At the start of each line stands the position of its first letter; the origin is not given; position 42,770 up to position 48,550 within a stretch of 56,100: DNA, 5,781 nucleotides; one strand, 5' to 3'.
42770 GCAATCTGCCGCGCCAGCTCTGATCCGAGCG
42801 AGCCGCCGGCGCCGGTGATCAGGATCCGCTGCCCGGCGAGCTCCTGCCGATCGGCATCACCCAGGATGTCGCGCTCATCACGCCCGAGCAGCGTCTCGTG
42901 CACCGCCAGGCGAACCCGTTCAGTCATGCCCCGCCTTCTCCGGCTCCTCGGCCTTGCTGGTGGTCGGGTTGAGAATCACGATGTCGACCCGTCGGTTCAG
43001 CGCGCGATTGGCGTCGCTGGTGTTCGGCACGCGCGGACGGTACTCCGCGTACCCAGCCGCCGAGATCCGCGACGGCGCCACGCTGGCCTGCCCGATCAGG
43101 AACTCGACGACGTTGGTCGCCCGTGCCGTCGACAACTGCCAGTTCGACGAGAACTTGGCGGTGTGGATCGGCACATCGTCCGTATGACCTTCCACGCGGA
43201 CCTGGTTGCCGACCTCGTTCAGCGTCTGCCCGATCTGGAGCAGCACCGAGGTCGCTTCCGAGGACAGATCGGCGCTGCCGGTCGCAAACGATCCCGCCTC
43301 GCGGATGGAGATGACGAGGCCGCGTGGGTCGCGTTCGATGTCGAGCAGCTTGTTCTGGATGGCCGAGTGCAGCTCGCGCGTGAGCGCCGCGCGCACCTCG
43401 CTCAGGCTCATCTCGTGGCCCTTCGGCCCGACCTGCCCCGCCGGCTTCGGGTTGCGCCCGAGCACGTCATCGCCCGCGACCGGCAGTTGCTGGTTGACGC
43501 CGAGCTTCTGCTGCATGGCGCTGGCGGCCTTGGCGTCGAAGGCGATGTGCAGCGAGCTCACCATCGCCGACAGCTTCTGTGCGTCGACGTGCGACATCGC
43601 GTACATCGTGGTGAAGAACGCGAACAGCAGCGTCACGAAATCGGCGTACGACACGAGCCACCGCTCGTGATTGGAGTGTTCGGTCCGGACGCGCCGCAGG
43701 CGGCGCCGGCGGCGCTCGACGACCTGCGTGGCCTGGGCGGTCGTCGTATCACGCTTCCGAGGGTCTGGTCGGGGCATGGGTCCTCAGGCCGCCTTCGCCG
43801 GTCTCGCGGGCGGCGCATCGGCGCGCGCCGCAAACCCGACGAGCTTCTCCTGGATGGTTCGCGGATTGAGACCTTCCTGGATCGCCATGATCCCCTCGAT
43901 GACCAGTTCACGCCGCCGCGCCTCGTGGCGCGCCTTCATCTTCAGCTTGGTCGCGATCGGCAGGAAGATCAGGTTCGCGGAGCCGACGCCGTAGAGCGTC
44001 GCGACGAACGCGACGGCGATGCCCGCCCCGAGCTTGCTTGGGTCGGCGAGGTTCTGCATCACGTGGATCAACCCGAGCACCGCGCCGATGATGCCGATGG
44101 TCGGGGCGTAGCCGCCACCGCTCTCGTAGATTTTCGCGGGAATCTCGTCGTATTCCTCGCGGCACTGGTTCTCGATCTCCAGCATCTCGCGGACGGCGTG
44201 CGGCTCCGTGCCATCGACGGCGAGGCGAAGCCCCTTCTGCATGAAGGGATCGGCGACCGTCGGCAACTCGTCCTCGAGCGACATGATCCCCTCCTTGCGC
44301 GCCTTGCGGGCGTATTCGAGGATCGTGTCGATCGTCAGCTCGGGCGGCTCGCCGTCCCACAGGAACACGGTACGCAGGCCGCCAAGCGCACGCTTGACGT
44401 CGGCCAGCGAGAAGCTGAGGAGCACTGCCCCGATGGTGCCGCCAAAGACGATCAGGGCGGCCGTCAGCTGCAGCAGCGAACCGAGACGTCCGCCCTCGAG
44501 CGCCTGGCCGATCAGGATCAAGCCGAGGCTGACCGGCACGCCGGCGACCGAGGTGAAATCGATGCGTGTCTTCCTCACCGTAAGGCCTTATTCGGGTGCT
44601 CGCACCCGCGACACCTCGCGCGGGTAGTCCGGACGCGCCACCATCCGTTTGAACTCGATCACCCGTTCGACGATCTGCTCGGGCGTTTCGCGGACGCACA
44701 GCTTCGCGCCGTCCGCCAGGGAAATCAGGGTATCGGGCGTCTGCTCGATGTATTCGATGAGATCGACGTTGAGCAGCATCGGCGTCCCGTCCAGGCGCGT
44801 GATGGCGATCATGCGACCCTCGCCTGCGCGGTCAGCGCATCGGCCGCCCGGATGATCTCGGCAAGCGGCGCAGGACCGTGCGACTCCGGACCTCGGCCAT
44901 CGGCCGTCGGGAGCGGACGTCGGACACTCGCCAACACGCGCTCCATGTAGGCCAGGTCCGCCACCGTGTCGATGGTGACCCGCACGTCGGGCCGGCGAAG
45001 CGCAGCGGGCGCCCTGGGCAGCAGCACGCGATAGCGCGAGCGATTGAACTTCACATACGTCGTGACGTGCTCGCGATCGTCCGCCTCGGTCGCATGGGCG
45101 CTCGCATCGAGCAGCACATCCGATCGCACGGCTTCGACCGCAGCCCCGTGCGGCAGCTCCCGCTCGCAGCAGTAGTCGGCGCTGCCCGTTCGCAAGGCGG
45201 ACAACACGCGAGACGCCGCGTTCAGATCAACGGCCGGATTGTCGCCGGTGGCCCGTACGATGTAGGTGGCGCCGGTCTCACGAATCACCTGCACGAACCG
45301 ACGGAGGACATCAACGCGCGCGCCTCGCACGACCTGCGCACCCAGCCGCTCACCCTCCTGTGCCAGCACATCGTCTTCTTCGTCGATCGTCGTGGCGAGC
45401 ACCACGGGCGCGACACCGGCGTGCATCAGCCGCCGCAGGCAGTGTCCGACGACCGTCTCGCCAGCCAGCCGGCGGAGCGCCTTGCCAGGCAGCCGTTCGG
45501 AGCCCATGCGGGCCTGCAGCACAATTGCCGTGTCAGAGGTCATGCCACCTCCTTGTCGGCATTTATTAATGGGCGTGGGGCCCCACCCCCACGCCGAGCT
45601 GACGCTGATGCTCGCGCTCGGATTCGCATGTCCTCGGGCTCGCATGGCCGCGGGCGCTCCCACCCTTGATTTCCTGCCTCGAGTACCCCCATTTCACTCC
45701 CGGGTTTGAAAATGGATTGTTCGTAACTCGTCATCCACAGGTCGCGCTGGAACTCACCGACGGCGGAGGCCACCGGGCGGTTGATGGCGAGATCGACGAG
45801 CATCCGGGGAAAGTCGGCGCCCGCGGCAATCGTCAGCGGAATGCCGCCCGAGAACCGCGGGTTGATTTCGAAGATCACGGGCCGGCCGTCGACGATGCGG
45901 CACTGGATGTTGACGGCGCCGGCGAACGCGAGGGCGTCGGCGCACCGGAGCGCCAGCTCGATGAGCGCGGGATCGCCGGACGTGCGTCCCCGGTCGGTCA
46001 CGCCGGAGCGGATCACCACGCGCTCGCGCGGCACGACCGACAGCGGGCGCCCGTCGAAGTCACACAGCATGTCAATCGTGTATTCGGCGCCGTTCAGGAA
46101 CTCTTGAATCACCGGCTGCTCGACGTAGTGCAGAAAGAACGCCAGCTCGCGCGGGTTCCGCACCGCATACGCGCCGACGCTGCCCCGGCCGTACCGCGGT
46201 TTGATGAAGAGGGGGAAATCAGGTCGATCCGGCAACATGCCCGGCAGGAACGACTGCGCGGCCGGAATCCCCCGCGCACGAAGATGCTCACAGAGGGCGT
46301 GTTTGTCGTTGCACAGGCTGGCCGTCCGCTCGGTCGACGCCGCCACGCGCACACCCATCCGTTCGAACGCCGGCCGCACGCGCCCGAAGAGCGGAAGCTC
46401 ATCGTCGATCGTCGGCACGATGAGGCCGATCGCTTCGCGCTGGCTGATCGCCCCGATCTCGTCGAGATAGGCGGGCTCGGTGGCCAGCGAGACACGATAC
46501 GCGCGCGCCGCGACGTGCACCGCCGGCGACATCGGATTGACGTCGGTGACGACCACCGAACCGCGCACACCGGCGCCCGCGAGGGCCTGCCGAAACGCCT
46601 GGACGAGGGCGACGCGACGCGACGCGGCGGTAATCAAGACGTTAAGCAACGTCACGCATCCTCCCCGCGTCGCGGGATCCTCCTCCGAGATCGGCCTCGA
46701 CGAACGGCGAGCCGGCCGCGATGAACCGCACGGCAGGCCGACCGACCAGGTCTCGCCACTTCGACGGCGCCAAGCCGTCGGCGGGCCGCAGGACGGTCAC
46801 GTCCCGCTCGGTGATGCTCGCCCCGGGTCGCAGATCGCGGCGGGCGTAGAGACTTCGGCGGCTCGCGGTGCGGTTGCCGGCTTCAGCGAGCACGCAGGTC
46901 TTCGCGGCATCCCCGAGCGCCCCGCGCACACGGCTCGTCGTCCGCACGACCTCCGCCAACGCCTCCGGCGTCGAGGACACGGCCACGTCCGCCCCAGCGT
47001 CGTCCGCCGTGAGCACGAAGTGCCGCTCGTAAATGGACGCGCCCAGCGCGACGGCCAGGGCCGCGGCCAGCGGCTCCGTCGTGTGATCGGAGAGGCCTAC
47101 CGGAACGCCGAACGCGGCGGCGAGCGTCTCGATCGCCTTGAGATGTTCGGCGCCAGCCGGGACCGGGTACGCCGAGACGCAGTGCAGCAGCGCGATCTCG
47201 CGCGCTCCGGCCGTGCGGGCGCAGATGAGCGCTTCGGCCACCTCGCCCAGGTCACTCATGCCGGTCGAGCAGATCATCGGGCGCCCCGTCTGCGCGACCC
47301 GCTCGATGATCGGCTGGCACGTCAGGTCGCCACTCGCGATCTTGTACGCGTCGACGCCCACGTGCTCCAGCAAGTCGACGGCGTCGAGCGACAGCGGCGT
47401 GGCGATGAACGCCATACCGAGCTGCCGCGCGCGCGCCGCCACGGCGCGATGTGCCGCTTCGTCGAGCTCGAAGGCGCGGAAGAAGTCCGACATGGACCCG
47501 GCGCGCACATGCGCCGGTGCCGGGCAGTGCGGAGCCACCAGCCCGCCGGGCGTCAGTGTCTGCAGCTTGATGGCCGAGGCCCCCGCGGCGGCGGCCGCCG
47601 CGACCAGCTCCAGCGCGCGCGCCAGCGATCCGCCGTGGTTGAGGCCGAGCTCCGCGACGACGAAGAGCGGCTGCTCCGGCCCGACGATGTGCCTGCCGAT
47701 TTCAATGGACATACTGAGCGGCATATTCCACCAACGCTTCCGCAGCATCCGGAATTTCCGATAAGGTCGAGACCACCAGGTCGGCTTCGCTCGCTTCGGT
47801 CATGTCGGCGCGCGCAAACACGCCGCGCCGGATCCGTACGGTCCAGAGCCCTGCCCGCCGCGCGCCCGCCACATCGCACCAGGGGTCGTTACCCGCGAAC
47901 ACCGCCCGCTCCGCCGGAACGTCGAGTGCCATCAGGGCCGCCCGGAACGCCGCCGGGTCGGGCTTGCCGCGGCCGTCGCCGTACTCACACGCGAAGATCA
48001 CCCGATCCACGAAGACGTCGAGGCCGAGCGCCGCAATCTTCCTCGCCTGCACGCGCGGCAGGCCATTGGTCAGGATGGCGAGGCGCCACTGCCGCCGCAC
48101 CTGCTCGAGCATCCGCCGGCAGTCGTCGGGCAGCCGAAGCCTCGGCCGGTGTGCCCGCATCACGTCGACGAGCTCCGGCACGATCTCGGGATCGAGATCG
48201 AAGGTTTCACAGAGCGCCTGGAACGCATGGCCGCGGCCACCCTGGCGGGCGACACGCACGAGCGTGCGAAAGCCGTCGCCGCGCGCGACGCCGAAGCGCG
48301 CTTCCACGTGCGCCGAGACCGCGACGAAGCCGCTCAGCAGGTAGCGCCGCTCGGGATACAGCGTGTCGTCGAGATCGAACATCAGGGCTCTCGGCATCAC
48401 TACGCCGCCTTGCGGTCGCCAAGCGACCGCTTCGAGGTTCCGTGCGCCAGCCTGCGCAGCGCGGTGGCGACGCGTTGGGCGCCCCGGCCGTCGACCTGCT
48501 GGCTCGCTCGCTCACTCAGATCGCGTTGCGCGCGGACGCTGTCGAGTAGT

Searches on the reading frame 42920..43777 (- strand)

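Call 8: search_protein_families(library=pfam, proteins=[window:42920-43777:-], max_evalue=0.0001)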
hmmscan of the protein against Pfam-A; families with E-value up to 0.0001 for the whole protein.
window:42920-43777:- (285 aa): 2 families
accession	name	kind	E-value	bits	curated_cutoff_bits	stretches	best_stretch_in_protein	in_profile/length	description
PF13677.11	MotB_plug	-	1.1e-19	70.1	24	1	31-80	9-58/58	Membrane MotB of proton-channel complex MotA/MotB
PF00691.25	OmpA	-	2.2e-16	60.4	27.2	1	164-262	2-98/98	OmpA family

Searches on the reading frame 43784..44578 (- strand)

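Call 8: search_protein_families(library=pfam, proteins=[window:43784-44578:-], max_evalue=0.0001)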
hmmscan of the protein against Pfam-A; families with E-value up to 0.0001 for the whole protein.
window:43784-44578:- (264 aa): 2 families
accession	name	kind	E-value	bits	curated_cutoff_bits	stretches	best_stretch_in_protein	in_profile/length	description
PF01618.21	MotA_ExbB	-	2.4e-30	105.3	22.9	1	107-224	4-126/127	MotA/TolQ/ExbB proton channel family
PF20560.3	MotA_N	-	5.5e-07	30.2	27.3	1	12-75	2-66/91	Motility protein A N-terminal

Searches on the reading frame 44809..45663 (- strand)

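Call 10: search_protein_families(library=pfam, proteins=[window:44809-45663:-], max_evalue=0.0001)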
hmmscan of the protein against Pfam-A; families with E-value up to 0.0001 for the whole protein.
window:44809-45663:- (284 aa): 2 families
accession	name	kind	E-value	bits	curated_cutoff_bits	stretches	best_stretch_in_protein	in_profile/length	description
PF02348.25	CTP_transf_3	-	9.8e-27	94.6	22.6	1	46-243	1-205/217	Cytidylyltransferase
PF12804.13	NTP_transf_3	-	3.5e-07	31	27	1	52-169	11-124/160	MobA-like NTP transferase domain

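Call 49: search_protein_families(library=ncbifam, proteins=[window:44809-45663:-], max_evalue=0.00001)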
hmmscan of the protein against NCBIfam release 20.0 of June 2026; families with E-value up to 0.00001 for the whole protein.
window:44809-45663:- (284 aa): 5 families
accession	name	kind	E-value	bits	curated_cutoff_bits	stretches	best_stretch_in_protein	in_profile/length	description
NF009905.0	PRK13368.1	subfamily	2.6e-12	46.6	255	1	45-160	3-117/243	3-deoxy-manno-octulosonate cytidylyltransferase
NF003948.0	PRK05450.1-1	equivalog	1e-11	44.6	281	1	43-164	4-127/248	3-deoxy-manno-octulosonate cytidylyltransferase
NF003952.0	PRK05450.1-5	subfamily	1.5e-09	37.3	193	1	45-160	3-119/250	3-deoxy-manno-octulosonate cytidylyltransferase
NF003950.0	PRK05450.1-3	subfamily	1.6e-08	34.2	234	1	44-159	2-119/248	3-deoxy-manno-octulosonate cytidylyltransferase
TIGR00466.1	kdsB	equivalog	5.7e-07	29.2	155.2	1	46-159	4-118/241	3-deoxy-manno-octulosonate cytidylyltransferase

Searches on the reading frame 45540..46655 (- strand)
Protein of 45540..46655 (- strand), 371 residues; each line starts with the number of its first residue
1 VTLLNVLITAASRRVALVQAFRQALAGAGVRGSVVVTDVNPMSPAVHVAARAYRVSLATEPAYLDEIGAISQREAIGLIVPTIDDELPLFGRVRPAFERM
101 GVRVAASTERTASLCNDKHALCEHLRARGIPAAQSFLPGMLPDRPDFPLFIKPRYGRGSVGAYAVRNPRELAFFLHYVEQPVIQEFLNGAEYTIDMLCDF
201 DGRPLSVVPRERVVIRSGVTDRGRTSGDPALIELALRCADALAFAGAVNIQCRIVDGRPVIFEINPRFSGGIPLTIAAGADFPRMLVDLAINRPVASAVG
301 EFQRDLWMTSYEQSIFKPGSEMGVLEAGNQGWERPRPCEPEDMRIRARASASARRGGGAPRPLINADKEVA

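Call 10: search_protein_families(library=pfam, proteins=[window:45540-46655:-], max_evalue=0.0001)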
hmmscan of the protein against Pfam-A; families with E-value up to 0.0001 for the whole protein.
window:45540-46655:- (371 aa): 4 families
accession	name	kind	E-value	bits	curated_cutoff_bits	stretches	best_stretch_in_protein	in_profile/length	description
PF15632.11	ATPgrasp_Ter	-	1.2e-26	93.5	29.1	1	182-312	6-129/131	ATP-grasp in the biosynthetic pathway with Ter operon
PF21360.3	PylC-like_N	-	4e-20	72.2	27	1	6-104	1-95/96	PylC-like, N-terminal domain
PF02655.19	ATP-grasp_3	-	6.4e-15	56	23.2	1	115-270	1-159/160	ATP-grasp domain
PF13535.11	ATP-grasp_4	-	3.3e-05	24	27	0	147-205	3-79/160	ATP-grasp domain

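Call 49: search_protein_families(library=ncbifam, proteins=[window:45540-46655:-], max_evalue=0.00001)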
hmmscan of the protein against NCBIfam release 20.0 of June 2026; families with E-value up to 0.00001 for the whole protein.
window:45540-46655:- (371 aa): 8 families
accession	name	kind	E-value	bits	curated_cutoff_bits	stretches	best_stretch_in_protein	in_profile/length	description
NF009405.0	PRK12767.1-4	equivalog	3.1e-81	272.9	390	1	5-318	2-316/320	carbamoyl phosphate synthase-like protein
NF009406.0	PRK12767.1-5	equivalog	2.2e-52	178.2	271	1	5-317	4-320/327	carbamoyl phosphate synthase-like protein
NF009403.0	PRK12767.1-2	equivalog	3.3e-52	177.8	286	2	5-237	2-234/342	carbamoyl phosphate synthase-like protein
NF009402.0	PRK12767.1-1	equivalog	5.5e-50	170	218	1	5-287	4-295/329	carbamoyl phosphate synthase-like protein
NF009404.0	PRK12767.1-3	equivalog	3.6e-49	167.5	316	1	4-293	1-309/344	carbamoyl phosphate synthase-like protein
NF002563.0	PRK02186.1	subfamily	4.3e-13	48.4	625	1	99-289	91-301/890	argininosuccinate lyase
NF053643.1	Ddl_archaea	equivalog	7.5e-10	38.3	500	1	34-279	25-283/367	putative pseudomurein biosynthesis ATP-grasp protein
TIGR03909.1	pyrrolys_PylC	equivalog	3.9e-08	32.4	248.3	1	33-276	24-261/374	3-methylornithine--L-lysine ligase PylC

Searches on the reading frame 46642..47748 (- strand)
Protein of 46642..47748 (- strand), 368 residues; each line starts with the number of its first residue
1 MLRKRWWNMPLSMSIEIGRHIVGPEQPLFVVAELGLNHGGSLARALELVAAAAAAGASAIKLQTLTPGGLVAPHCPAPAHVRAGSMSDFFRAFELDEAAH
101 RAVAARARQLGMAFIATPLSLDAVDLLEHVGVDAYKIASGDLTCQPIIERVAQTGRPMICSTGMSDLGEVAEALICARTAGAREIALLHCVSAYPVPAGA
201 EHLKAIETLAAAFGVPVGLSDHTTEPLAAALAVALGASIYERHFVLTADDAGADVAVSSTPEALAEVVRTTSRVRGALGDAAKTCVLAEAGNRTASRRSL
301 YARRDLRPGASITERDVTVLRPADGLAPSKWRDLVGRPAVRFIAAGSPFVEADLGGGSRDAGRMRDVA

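Call 10: search_protein_families(library=pfam, proteins=[window:46642-47748:-], max_evalue=0.0001)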
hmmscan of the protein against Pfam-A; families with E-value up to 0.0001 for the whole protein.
window:46642-47748:- (368 aa): 2 families
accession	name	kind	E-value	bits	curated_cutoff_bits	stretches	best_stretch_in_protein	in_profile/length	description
PF03102.20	NeuB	-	5.8e-69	232.7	22.1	1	48-282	1-240/241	NeuB family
PF08666.17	SAF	-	7.5e-11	42.9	21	1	297-354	1-62/63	SAF domain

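Call 49: search_protein_families(library=ncbifam, proteins=[window:46642-47748:-], max_evalue=0.00001)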
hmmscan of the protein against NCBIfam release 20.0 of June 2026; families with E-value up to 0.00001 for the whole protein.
window:46642-47748:- (368 aa): 2 families
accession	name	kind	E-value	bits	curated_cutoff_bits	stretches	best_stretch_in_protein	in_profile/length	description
TIGR03569.1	NeuB_NnaB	equivalog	4.7e-85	285.5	399.65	1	29-346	2-326/329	N-acetylneuraminate synthase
TIGR03586.1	PseI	equivalog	2e-79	267.2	340.25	1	28-348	2-326/327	pseudaminic acid synthase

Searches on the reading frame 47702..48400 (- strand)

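Call 10: search_protein_families(library=pfam, proteins=[window:47702-48400:-], max_evalue=0.0001)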
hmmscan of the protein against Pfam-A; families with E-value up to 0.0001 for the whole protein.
window:47702-48400:- (232 aa): 4 families
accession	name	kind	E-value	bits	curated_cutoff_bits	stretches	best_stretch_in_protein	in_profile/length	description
PF00702.32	Hydrolase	-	6.4e-20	72.8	26.4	1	4-184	2-191/191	haloacid dehalogenase-like hydrolase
PF13242.12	Hydrolase_like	-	6e-13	49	22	1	144-215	2-74/75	HAD-hyrolase-like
PF13419.12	HAD_2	-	5.8e-11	43.3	23.8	1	7-188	2-176/178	Haloacid dehalogenase-like hydrolase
PF12710.13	HAD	-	5e-06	27.5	27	1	7-144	2-142/189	haloacid dehalogenase-like hydrolase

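Call 49: search_protein_families(library=ncbifam, proteins=[window:47702-48400:-], max_evalue=0.00001)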
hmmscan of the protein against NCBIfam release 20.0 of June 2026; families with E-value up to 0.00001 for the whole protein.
window:47702-48400:- (232 aa): 16 families
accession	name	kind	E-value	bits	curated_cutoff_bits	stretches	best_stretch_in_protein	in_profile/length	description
TIGR02253.1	CTE7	subfamily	1.7e-27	96.7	169.75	1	4-216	3-220/221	TIGR02253 family HAD-type hydrolase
NF053830.1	RUBPPhHalo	equivalog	9.3e-18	64.7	330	1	90-217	104-231/234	ribulose-1,5-bisphosphate 5-phosphatase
TIGR02254.1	YjjG_YfnB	equivalog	1.2e-17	64.1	159.9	1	87-190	95-196/223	YjjG family noncanonical pyrimidine nucleotidase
TIGR01428.1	HAD_type_II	equivalog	3e-15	56.8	125.4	1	59-193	63-193/197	haloacid dehalogenase type II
NF008018.0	PRK10748.1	equivalog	1.1e-12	47.6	225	1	82-205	106-219/238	5-amino-6-(5-phospho-D-ribitylamino)uracil phosphatase YigB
TIGR01993.1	Pyr-5-nucltdase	equivalog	2.4e-12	47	142.9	1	6-189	3-182/183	pyrimidine 5'-nucleotidase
TIGR01458.1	HAD-SF-IIA-hyp3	hypoth_equivalog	6.6e-10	38.7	175.95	1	124-215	156-249/257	TIGR01458 family HAD-type hydrolase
TIGR01454.1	AHBA_synth_RP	hypoth_equivalog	8.5e-10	38.6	246.65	1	60-215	46-198/205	AHBA synthesis associated protein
TIGR02252.1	DREG-2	subfamily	1.1e-09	38.4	155.2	1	91-185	107-199/203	HAD hydrolase, REG-2-like, family IA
TIGR01449.2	PGP_bact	equivalog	1.6e-09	37.6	180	1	94-219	90-212/213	phosphoglycolate phosphatase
NF006976.0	PRK09449.1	equivalog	2.1e-09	37.2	183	1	92-190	98-195/225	pyrimidine 5'-nucleotidase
NF009804.0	PRK13288.1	equivalog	1.1e-07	31.5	218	1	69-216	57-206/215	pyrophosphatase PpaX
TIGR01662.1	HAD-SF-IIIA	subfamily_domain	2.6e-07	30.8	44.6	1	67-192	5-140/141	HAD-IIIA family hydrolase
TIGR01509.1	HAD-SF-IA-v3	subfamily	7.8e-07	29.4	29.4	0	91-188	67-152/154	HAD-IA family hydrolase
TIGR01549.1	HAD-SF-IA-v1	subfamily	2.2e-06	28.2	23.3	0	101-184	73-149/149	HAD-IA family hydrolase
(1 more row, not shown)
